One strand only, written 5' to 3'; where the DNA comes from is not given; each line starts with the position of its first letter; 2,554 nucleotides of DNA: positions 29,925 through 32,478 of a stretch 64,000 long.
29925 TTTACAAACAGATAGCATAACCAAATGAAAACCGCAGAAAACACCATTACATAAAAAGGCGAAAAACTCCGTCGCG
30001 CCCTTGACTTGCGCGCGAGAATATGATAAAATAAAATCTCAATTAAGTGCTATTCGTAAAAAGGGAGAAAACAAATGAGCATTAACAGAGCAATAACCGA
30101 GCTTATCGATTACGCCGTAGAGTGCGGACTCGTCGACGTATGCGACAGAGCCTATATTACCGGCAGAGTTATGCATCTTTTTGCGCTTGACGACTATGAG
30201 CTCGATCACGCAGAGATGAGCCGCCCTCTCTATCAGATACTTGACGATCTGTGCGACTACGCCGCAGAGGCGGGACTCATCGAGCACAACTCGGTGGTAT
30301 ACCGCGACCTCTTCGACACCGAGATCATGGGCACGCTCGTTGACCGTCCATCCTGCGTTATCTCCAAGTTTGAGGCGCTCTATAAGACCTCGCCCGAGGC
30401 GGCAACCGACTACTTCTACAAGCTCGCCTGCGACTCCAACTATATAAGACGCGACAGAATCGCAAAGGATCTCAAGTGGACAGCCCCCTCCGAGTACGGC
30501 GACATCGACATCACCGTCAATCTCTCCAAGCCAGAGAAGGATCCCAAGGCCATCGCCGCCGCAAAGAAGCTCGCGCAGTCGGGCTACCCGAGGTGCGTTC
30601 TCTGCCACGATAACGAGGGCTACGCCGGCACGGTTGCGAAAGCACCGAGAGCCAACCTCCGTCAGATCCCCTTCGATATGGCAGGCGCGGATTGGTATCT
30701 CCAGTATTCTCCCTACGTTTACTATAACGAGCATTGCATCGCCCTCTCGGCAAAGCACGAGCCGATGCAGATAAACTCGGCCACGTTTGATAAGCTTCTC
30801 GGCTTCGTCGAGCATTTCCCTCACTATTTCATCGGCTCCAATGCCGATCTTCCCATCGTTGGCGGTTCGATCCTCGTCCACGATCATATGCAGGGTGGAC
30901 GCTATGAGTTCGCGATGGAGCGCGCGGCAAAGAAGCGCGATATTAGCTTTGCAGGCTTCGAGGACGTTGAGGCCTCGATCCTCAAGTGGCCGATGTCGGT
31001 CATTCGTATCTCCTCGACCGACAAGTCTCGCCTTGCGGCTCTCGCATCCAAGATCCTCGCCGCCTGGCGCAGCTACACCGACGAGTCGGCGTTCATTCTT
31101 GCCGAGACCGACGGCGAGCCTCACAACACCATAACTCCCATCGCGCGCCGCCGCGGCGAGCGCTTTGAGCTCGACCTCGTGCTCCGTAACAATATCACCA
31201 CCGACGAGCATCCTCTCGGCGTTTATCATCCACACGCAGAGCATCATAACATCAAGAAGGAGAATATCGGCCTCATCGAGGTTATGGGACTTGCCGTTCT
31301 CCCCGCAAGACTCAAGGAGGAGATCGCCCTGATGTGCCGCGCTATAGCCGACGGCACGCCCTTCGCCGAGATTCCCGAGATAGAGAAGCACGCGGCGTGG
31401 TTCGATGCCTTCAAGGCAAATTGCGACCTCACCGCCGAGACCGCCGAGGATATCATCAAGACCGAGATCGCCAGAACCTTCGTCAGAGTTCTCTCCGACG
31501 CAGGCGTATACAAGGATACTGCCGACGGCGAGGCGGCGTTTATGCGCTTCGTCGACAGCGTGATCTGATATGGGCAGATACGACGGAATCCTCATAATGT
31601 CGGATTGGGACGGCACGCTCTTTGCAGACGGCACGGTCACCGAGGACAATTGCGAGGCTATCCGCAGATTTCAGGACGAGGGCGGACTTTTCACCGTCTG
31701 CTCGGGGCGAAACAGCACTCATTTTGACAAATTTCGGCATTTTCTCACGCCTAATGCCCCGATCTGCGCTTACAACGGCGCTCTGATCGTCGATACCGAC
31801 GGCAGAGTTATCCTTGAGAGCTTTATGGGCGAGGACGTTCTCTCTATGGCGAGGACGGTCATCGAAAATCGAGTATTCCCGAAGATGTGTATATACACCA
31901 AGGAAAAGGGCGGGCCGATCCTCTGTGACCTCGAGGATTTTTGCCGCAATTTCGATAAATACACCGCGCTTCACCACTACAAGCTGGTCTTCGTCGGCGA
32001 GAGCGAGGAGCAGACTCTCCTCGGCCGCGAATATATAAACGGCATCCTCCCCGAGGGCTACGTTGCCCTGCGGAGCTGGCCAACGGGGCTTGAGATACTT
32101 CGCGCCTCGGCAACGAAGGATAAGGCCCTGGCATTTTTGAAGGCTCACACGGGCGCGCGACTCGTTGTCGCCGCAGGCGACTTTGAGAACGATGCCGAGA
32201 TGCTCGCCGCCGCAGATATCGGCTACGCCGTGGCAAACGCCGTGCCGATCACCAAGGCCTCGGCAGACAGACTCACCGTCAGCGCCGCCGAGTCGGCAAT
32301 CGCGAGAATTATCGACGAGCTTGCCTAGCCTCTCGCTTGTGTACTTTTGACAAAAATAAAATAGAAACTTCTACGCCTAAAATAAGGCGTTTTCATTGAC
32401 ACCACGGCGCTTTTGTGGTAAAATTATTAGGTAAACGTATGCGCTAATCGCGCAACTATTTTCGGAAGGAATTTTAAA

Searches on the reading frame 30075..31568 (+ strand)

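Call 8: search_protein_families(library=pfam, proteins=[window:30075-31568:+], max_evalue=0.001)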
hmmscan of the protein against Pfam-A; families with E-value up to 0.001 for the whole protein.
window:30075-31568:+ (497 aa): 2 families
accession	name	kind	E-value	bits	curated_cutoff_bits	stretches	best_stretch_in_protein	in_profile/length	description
PF01087.27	GalP_UDP_transf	-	4.3e-31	109.2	22.1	1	28-230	11-184/184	Galactose-1-phosphate uridyl transferase, N-terminal domain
PF02744.22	GalP_UDP_tr_C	-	2.4e-23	83.1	29.2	1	246-418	3-146/165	Galactose-1-phosphate uridyl transferase, C-terminal domain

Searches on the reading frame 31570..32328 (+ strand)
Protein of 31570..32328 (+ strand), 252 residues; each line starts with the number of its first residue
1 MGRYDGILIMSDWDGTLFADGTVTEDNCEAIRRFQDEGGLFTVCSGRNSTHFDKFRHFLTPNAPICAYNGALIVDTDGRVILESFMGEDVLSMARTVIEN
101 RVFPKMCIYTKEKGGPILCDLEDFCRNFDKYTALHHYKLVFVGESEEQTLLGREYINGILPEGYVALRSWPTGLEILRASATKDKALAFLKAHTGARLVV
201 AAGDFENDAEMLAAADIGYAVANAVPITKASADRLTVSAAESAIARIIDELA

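Call 8: search_protein_families(library=pfam, proteins=[window:31570-32328:+], max_evalue=0.001)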
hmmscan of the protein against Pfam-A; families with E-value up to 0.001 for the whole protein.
window:31570-32328:+ (252 aa): 2 families
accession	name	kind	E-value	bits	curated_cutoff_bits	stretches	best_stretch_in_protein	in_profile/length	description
PF08282.18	Hydrolase_3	-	1.4e-31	110.6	20.9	2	130-248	136-255/255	haloacid dehalogenase-like hydrolase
PF05116.19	S6PP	-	6e-07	29.7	20.3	1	170-245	153-235/247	Sucrose-6F-phosphate phosphohydrolase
